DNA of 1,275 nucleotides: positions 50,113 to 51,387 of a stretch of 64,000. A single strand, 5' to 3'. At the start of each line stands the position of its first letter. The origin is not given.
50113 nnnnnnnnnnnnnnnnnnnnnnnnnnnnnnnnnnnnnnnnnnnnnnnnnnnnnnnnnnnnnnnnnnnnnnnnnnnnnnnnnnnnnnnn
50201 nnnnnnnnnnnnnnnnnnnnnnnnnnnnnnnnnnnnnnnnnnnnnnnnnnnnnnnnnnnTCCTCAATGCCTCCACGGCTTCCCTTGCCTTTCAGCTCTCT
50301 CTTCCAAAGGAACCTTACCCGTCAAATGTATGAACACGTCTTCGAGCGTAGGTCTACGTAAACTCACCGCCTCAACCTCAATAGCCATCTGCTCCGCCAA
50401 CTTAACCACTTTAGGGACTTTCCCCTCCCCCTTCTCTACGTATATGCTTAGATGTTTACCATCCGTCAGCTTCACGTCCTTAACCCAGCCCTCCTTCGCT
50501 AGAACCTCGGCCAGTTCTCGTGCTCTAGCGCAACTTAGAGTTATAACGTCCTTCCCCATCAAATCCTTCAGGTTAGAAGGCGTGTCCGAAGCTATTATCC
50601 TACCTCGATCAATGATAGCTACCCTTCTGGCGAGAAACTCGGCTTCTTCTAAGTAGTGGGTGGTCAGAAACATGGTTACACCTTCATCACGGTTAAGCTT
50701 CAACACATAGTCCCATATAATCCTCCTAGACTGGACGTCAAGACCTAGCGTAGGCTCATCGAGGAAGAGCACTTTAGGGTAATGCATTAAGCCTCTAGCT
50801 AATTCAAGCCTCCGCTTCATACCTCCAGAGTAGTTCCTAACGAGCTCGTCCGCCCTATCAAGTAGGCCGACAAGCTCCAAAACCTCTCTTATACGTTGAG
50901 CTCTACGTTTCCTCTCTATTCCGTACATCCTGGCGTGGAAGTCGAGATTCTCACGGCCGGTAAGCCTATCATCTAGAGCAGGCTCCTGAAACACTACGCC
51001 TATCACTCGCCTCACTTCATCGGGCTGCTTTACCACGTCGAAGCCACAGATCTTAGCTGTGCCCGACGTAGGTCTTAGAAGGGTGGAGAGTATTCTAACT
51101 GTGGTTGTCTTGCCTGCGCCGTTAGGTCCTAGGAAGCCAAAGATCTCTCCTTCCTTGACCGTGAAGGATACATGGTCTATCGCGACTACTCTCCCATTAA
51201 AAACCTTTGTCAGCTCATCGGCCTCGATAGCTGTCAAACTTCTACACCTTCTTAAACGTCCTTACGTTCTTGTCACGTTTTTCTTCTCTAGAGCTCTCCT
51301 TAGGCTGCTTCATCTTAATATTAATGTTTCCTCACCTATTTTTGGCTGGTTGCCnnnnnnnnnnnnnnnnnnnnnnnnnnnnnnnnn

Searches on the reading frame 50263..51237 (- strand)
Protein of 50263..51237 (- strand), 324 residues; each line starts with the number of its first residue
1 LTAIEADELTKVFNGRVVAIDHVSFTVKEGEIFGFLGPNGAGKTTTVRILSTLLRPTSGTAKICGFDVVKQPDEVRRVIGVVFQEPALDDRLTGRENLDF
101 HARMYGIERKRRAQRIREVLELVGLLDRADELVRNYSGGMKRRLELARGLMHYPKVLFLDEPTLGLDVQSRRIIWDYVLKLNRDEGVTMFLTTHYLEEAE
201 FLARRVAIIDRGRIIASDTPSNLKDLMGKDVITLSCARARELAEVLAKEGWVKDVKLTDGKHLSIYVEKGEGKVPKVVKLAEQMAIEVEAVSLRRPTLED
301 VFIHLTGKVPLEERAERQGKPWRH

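Call 14: search_protein_families(library=pfam, proteins=[window:50263-51237:-], max_evalue=0.0001)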
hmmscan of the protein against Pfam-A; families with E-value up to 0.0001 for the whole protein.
window:50263-51237:- (324 aa): 3 families
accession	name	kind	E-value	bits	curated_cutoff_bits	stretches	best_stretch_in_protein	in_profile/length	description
PF00005.33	ABC_tran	-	1.2e-34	120.3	25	1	21-163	2-136/137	ABC transporter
PF13732.12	DrrA1-3_C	-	1.7e-09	38.7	27.4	1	219-305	2-80/81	ATP-binding protein DrrA1-3-like, C-terminal domain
PF13304.12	AAA_21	-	9.5e-09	36.2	27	0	127-194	229-298/304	AAA domain, putative AbiEii toxin, Type IV TA system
